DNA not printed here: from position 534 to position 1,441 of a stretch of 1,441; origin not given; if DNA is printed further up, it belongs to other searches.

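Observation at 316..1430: Tandem pair of divergent, non-canonical ankyrin-repeat-like genes (eukaryotic-like, effector-type)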

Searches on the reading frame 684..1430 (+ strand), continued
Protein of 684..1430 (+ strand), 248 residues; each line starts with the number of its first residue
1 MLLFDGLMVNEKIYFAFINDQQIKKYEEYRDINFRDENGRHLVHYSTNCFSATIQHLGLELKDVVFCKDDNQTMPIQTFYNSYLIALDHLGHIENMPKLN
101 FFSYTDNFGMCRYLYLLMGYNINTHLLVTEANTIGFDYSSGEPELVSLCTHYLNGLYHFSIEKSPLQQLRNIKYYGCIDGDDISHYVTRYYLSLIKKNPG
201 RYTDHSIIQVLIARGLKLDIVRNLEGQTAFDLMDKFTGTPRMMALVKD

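Call 44: search_solved_structures(query=A3, max_evalue=1, show_alignments=4)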
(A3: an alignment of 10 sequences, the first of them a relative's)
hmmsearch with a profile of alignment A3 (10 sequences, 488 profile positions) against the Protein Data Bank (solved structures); distinct sequences matched with E-value up to 1: 38.
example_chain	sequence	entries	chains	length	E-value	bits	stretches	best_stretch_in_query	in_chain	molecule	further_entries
6sku_A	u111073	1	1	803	6.1e-06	28.7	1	91-145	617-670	Phosphocholine transferase AnkX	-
4hqd_A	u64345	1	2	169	0.0009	21.5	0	202-264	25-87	Engineered Protein OR265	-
9m8n_A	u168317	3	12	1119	0.0012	21.2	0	78-235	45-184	Transient receptor potential cation channel subfamily A member 1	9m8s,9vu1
6v9v_A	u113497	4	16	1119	0.0012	21.2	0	78-235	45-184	Transient receptor potential cation channel subfamily A member 1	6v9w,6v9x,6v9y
9moe_A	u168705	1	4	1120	0.0012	21.2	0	78-235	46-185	Transient receptor potential cation channel subfamily A member 1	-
7or0_A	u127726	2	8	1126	0.0023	20.2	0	78-215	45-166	Transient receptor potential cation channel subfamily A member 1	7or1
3j9p_D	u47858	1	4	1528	0.0037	19.5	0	77-234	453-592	Maltose-binding periplasmic protein, Transient receptor potential cation channel subfamily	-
5cer_B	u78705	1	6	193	0.0071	18.6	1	383-422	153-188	Bd3460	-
5cea_A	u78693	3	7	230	0.0084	18.3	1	383-423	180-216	Bd3460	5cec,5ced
7t6p_A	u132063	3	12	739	0.035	16.3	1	91-166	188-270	Transient receptor potential cation channel subfamily V member 5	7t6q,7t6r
6b5v_A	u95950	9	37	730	0.035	16.3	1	91-166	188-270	Transient receptor potential cation channel subfamily V member 5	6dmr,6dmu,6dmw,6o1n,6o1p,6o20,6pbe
6o1u_A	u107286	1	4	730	0.035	16.3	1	91-166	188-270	Transient receptor potential cation channel subfamily V member 5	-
7t6j_A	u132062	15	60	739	0.035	16.3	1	91-166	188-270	Transient receptor potential cation channel subfamily V member 5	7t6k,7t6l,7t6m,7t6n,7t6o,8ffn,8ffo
1n0r_A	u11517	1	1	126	0.048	15.8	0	205-266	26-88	4 ankyrin repeats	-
12ag_A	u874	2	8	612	0.071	15.3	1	91-180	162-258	Transient receptor potential cation channel subfamily V member 6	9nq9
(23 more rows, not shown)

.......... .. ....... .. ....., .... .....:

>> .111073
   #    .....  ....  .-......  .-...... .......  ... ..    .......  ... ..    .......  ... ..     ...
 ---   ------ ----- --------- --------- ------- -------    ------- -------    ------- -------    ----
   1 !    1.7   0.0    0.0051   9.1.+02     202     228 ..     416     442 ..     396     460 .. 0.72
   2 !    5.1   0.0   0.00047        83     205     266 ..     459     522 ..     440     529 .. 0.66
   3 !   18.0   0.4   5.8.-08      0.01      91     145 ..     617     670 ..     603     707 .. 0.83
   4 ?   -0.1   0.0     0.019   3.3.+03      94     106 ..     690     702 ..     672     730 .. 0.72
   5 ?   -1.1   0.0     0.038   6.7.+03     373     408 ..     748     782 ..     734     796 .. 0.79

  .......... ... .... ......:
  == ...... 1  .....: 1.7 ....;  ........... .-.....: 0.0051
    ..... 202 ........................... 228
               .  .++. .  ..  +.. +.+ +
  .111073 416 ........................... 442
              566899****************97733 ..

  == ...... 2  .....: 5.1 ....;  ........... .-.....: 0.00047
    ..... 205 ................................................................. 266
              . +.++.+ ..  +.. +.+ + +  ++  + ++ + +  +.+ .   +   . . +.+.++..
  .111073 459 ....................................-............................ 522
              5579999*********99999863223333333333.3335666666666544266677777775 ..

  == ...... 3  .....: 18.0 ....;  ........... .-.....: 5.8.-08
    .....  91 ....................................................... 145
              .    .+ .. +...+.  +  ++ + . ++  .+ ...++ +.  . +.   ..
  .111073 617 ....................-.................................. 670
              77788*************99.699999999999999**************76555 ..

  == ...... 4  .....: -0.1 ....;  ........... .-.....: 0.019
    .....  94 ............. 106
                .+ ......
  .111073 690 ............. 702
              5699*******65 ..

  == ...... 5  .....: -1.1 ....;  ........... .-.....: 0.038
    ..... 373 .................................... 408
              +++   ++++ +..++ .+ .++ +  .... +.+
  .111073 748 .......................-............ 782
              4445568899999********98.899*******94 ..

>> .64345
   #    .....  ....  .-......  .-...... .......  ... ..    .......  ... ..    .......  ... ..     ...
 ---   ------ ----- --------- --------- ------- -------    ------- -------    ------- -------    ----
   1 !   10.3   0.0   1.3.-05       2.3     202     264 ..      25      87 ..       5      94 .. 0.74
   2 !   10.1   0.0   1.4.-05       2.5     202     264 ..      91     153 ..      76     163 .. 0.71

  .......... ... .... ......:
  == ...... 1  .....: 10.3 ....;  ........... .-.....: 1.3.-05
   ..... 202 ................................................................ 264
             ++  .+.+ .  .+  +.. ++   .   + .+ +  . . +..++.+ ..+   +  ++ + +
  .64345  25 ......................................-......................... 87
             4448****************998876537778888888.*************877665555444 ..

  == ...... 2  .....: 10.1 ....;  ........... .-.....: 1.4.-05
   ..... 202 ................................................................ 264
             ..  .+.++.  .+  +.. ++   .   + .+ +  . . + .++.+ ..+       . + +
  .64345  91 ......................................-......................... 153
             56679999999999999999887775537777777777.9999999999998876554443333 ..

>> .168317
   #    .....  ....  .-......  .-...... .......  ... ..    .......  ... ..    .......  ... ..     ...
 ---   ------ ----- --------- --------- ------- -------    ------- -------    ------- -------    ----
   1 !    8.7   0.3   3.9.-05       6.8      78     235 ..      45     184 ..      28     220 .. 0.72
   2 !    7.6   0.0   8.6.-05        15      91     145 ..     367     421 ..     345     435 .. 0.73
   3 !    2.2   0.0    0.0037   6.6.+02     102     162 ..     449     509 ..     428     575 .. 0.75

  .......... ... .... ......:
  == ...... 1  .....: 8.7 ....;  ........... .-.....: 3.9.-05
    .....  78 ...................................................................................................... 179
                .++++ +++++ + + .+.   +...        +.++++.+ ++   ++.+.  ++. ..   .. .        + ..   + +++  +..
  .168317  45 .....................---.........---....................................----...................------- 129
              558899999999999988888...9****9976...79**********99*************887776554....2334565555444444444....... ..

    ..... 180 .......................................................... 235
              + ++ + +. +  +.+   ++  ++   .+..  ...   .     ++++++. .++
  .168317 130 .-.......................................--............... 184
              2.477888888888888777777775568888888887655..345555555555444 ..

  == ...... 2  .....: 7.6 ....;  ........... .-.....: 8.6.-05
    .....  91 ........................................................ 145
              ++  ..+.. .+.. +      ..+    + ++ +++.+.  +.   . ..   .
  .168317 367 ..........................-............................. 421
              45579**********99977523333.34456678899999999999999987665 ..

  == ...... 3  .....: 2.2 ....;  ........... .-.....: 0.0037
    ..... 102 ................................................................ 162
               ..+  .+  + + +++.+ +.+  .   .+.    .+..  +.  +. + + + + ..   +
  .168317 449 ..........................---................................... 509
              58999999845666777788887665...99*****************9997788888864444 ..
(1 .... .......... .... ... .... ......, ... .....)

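Call 48: predict_structure(alignment_id=A3)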
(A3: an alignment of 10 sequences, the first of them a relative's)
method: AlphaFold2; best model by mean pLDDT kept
length: 412 residues; sequences in the alignment: 10
mean_pLDDT: 80.7   pTM: 0.75
mean pLDDT of the five models: 80.7, 76.8, 75.4, 73.9, 73.9
residues with pLDDT >= 90: 113; 70-90: 221; 50-70: 66; < 50: 12
segments of 3 or more residues with pLDDT < 50: 1-10
pLDDT, mean of each block of 10 residues (from residue 1): 43 75 80 67 85 86 75 63 68 60 79 72 90 87 84 89 84 66 78 82 85 69 91 93 89 94 88 95 85 67 92 96 91 63 86 82 93 95 85 89 75 47
secondary structure, 60 per line:
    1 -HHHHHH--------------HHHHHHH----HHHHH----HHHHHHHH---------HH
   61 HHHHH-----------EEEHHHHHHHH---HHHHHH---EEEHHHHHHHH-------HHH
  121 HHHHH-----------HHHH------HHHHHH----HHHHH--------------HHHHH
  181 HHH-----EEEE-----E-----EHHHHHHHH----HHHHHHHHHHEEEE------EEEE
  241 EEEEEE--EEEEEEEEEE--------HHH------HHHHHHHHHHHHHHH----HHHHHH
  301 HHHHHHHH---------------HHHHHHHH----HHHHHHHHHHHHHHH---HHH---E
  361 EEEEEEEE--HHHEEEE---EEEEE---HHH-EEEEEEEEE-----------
elements in order: H2-7 H22-28 H33-37 H42-49 H59-65 E77-79 H80-87 H91-96 E100-102 H103-110 H118-125 H137-140 H147-152 H157-161 H176-183 E189-192 H205-212 H217-226 E227-230 E237-246 E249-258 H276-290 H295-308 H324-331 H336-350 E360-368 E374-377 E381-385 E393-401

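Call 51: fold_search(model_id=the predicted structure, library=pdb)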
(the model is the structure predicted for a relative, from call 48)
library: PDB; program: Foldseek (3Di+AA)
matches with E <= 10: 346; with E <= 0.001: 2
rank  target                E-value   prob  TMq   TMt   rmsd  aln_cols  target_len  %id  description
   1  5et1_A                1.7e-04  1.00  0.35  0.41  10.8       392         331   13  Crystal structure of Myo3b-ARB1 in complex with Espin1-AR (released 2016-02-03)
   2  8v0e_B                4.1e-04  0.99  0.22  0.25  14.2       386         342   13  ANK repeat of MIB1 (released 2024-09-25)
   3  5et0_A                1.4e-03  1.00  0.34  0.40   9.8       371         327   13  Crystal structure of Myo3b-ARB2 in complex with Espin1-AR (released 2016-02-03)
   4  5et0_C                2.0e-03  1.00  0.32  0.38  10.5       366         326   13  Crystal structure of Myo3b-ARB2 in complex with Espin1-AR (released 2016-02-03)
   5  4o60_B                2.4e-03  1.00  0.22  0.34  10.0       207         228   14  Structure of ankyrin repeat protein (released 2015-03-25)
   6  4o1p_D                3.8e-03  1.00  0.26  0.18   9.8       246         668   12  Crystal Structure of RNase L in complex with 2-5A and AMP-PNP (released 2014-02-05)
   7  5vkq_A                5.7e-03  0.99  0.28  0.09  11.1       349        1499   11  Structure of a mechanotransduction ion channel Drosophila NOMPC in nanodisc (released 2017-06-28)
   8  9goa_A                5.7e-03  0.98  0.27  0.12  13.1       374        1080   13  Pore state of alpha-Latrotoxin (released 2024-10-16)
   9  4o1o_A                6.3e-03  0.85  0.26  0.18  19.4       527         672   10  Crystal Structure of RNase L in complex with 2-5A (released 2014-02-05)
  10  5ma4_A                7.4e-03  0.99  0.30  0.39  11.3       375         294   14  GFP-binding DARPin fusion gc_K7 (released 2017-11-08)
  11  9y6s_7F               7.4e-03  0.99  0.30  0.40  11.9       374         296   11  96-nm repeat of the Leishmania tarentolae doublet microtubule (released 2025-12-17)
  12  1ot8_B                7.8e-03  0.99  0.23  0.38   9.1       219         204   16  Structure of the Ankyrin Domain of the Drosophila Notch Receptor (released 2003-10-28)
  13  5ma6_B                1.1e-02  0.98  0.14  0.30   9.4       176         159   15  GFP-binding DARPin 3G124nc (released 2017-12-06)
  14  4g8k_B                1.1e-02  0.90  0.24  0.30  12.3       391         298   13  Intact sensor domain of human RNase L in the inactive signaling state (released 2012-10-31)
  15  6by9                  1.2e-02  0.99  0.27  0.37   9.2       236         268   14  Crystal structure of EHMT1 (released 2018-01-31)
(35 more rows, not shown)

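Call 56: find_related_loci(query=A2, collection=metagenome_contigs, flank=3000)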
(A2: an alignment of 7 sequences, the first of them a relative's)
Query A2 (412 aa) in metagenome_contigs; peptide patterns used: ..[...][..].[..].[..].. (x = any residue, [..] = any of these).
44 stretches matched a pattern, but none encodes a relative of the query by tblastn (E <= 1e-3).

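Call 58: find_related_loci(query=A2, collection=viral_contigs, flank=3000)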
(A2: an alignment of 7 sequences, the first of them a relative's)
Query A2 (412 aa) in viral_contigs; peptide patterns used: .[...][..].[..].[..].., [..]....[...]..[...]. (x = any residue, [..] = any of these).
95 stretches matched a pattern, but none encodes a relative of the query by tblastn (E <= 1e-3).

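Call 59: list_cluster_members(proteins=[P0001, P0002, P0009])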
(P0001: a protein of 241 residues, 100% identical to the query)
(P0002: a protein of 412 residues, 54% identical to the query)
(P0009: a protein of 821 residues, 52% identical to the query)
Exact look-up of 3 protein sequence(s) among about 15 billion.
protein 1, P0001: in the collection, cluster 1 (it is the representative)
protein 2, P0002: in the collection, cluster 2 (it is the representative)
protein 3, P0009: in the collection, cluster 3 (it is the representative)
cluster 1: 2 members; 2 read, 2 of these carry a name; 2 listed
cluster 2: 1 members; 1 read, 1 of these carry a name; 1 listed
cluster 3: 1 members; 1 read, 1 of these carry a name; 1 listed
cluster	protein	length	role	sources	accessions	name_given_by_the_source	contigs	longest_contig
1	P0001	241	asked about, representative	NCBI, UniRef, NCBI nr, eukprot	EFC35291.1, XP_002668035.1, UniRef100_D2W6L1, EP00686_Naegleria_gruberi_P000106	predicted protein [Naegleria gruberi] | Predicted protein n=1 Tax=Naegleria gruberi TaxID=5762 RepID=D2W6L1_NAEGR | uncharacterized protein NAEGRDRAFT_77055 [Naegleria gruberi]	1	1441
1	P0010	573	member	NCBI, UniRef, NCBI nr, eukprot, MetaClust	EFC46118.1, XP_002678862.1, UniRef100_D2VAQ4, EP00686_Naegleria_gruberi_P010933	predicted protein [Naegleria gruberi] | Predicted protein n=1 Tax=Naegleria gruberi TaxID=5762 RepID=D2VAQ4_NAEGR | uncharacterized protein NAEGRDRAFT_65937 [Naegleria gruberi]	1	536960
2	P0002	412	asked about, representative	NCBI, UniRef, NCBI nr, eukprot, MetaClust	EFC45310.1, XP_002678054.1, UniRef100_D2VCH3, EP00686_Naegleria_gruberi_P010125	predicted protein [Naegleria gruberi] | Predicted protein n=1 Tax=Naegleria gruberi TaxID=5762 RepID=D2VCH3_NAEGR | uncharacterized protein NAEGRDRAFT_66571 [Naegleria gruberi]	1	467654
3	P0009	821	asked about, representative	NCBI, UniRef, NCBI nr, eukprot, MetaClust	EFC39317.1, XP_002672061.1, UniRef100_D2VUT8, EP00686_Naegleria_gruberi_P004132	predicted protein [Naegleria gruberi] | Predicted protein n=1 Tax=Naegleria gruberi TaxID=5762 RepID=D2VUT8_NAEGR | uncharacterized protein NAEGRDRAFT_72781 [Naegleria gruberi]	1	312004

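Call 61: find_encoding_contigs(protein=P0010, flank=10000, max_places=3)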
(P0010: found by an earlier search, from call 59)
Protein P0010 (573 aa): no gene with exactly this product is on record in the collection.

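Call 65: list_cluster_members(proteins=[P0004, P0005, P0006, P0003, P0007])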
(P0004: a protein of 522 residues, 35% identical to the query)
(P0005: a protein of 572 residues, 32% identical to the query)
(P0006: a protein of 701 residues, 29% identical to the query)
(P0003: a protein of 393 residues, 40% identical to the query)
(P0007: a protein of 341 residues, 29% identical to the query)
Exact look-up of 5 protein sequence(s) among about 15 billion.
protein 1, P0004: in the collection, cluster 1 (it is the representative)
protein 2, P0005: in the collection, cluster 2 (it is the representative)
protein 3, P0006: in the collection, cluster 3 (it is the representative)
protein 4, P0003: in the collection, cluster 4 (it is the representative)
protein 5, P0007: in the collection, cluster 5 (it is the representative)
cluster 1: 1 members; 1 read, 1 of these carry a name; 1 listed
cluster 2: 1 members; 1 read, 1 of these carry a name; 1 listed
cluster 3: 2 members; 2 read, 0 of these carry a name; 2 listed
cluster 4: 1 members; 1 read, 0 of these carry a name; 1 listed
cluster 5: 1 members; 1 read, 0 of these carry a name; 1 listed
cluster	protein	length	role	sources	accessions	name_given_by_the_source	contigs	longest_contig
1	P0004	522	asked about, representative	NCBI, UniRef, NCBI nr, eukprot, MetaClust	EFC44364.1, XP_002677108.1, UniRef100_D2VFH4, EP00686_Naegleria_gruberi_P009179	predicted protein [Naegleria gruberi] | Predicted protein n=1 Tax=Naegleria gruberi TaxID=5762 RepID=D2VFH4_NAEGR | uncharacterized protein NAEGRDRAFT_58049 [Naegleria gruberi]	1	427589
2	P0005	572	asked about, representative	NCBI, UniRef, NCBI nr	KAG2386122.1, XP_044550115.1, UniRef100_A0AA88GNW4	hypothetical protein C9374_002568 [Naegleria lovaniensis] | Uncharacterized protein n=1 Tax=Naegleria lovaniensis TaxID=51637 RepID=A0AA88GNW4_NAELO | uncharacterized protein C9374_002568 [Naegleria lovaniensis]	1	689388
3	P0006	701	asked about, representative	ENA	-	-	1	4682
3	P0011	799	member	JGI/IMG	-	-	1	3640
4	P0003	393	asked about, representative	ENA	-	-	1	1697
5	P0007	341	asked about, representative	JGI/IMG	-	-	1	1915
